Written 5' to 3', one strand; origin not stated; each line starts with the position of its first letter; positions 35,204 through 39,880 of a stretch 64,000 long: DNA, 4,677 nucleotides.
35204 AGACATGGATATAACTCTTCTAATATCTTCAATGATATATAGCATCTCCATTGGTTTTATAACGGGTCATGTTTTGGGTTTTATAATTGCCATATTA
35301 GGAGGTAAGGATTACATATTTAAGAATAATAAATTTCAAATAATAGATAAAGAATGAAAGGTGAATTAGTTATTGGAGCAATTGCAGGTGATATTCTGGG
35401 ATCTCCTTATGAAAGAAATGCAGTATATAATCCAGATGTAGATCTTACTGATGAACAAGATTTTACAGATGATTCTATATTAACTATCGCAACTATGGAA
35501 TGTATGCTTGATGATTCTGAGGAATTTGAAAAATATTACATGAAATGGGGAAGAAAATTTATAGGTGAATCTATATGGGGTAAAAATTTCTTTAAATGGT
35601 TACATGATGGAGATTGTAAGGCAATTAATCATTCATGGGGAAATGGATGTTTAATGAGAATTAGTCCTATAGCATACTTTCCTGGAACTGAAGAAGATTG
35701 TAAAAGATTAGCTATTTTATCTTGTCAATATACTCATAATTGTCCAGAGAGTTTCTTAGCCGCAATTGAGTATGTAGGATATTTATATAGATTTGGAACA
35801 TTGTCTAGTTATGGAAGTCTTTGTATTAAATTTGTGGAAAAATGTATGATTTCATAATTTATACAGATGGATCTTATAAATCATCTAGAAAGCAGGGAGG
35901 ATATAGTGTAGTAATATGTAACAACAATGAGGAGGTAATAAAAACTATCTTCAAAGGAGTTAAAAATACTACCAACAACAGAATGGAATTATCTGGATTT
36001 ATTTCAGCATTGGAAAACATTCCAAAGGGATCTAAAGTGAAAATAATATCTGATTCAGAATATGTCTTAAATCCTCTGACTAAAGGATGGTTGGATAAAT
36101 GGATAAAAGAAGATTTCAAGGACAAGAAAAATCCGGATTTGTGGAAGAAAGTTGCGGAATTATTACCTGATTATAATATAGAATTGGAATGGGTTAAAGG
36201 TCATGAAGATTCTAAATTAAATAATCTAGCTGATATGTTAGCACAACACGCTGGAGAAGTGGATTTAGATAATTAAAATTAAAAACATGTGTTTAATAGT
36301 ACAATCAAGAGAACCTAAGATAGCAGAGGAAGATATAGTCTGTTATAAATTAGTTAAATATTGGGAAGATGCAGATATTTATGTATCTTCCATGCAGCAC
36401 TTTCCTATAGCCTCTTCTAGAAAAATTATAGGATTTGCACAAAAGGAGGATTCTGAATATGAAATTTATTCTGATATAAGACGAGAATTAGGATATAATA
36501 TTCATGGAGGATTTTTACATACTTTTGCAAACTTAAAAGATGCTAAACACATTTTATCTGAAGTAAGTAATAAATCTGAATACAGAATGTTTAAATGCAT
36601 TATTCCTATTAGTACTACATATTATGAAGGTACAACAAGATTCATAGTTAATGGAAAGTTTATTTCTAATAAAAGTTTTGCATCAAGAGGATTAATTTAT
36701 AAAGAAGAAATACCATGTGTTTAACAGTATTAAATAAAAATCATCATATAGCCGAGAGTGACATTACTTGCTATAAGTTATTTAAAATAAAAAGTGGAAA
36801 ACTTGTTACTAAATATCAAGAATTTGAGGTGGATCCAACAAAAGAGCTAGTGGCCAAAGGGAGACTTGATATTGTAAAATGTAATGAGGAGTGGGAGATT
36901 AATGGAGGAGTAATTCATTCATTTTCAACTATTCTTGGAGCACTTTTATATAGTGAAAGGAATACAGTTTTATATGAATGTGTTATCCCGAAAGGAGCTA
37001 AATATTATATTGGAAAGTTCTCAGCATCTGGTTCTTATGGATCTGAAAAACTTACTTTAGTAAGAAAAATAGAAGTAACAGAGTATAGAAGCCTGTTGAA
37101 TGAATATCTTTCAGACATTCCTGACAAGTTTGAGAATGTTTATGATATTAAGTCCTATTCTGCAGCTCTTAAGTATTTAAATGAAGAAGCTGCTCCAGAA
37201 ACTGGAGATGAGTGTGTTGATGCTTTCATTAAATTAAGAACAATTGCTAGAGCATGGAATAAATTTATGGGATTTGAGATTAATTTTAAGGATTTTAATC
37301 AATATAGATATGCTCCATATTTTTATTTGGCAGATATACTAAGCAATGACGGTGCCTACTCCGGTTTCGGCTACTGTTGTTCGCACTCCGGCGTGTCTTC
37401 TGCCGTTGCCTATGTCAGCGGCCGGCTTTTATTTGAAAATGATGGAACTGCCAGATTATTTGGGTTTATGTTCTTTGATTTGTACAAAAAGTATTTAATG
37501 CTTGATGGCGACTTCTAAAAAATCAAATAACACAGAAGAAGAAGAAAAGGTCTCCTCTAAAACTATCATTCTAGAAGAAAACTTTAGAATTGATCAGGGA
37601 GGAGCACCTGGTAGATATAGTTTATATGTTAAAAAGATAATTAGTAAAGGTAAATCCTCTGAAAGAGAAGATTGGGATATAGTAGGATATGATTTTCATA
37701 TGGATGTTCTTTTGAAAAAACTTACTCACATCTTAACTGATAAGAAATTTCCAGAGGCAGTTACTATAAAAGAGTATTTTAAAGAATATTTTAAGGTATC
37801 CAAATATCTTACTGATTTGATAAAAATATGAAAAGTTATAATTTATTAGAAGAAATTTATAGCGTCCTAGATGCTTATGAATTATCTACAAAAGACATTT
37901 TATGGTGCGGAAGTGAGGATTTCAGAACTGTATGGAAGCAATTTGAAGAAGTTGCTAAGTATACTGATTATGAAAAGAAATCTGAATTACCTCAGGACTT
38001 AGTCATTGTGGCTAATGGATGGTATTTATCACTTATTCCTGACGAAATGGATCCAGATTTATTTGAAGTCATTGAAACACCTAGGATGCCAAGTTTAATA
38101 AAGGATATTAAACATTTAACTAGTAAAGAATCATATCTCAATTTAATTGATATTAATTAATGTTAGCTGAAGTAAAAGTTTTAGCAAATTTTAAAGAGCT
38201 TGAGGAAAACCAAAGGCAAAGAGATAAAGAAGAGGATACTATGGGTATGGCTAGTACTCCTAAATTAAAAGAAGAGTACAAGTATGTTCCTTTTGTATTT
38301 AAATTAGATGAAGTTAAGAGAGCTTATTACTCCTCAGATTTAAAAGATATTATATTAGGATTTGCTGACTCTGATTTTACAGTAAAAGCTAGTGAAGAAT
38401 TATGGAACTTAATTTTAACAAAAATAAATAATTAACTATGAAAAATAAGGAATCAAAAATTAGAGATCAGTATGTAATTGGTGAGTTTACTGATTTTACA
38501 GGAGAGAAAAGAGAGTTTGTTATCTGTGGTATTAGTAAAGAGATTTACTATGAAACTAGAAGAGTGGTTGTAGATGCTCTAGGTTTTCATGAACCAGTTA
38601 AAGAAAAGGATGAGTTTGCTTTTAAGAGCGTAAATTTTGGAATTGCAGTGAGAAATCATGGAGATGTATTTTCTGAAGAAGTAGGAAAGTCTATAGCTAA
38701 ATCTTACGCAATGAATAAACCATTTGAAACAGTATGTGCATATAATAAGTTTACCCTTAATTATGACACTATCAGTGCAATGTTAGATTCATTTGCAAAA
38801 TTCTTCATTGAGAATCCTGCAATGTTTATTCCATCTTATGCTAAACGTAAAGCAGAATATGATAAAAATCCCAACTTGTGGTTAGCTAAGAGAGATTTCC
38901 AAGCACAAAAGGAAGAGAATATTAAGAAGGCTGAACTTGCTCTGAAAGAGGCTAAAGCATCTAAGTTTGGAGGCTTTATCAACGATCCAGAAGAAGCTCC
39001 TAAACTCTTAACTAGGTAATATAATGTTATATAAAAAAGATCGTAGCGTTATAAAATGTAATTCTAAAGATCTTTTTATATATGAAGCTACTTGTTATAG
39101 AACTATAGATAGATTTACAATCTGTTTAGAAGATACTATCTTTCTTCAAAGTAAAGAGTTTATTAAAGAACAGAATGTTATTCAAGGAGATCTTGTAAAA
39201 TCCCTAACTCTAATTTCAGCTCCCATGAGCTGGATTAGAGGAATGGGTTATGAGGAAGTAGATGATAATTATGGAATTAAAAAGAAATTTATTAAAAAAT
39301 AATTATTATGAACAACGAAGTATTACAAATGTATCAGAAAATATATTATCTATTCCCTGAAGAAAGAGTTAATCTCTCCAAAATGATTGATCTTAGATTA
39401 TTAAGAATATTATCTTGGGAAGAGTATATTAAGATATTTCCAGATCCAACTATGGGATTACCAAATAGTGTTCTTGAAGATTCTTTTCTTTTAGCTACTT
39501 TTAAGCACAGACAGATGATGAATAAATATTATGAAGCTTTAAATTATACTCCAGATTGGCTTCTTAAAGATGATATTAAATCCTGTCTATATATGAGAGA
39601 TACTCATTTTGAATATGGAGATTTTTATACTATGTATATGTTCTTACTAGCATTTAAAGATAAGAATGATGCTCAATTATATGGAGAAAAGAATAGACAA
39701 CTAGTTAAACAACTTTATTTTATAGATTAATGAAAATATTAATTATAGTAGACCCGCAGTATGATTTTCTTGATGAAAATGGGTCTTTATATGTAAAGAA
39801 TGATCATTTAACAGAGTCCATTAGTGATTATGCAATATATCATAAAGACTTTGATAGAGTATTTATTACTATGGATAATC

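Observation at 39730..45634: Complete Preiss-Handler NAD+ synthesis route (PncA, PncB, NadD, NadE) plus Nudix hydrolase encoded by a phage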

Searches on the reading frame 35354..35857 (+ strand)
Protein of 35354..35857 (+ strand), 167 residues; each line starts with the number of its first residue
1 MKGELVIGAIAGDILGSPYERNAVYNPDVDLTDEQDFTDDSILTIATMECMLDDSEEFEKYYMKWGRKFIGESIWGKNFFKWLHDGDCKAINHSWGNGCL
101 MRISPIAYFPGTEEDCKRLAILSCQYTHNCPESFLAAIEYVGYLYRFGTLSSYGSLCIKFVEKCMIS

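Call 35: search_protein_families(library=pfam, proteins=[window:35354-35857:+], max_evalue=0.001)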
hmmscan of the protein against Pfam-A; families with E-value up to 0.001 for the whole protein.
window:35354-35857:+ (167 aa): 1 family
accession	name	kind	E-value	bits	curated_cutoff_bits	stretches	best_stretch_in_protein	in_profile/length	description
PF03747.19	ADP_ribosyl_GH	-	4.9e-16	59.7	26.2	1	6-140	3-167/287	ADP-ribosylglycohydrolase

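Call 91: search_protein_families(library=padloc, proteins=[window:35354-35857:+], max_evalue=0.01)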
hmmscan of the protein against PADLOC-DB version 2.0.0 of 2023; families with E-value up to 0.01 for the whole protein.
window:35354-35857:+ (167 aa): 0 families

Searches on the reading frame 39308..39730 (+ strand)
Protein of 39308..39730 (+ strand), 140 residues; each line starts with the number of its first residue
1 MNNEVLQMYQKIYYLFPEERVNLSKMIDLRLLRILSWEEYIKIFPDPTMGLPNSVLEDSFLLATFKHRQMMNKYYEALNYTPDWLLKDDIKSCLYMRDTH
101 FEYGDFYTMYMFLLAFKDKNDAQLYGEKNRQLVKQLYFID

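Call 29: search_protein_families(library=pfam, proteins=[window:39308-39730:+], max_evalue=0.01)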
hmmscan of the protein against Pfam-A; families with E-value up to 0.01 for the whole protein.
window:39308-39730:+ (140 aa): 0 families

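Call 91: search_protein_families(library=padloc, proteins=[window:39308-39730:+], max_evalue=0.01)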
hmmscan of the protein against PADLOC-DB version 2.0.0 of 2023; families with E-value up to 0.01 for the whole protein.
window:39308-39730:+ (140 aa): 0 families
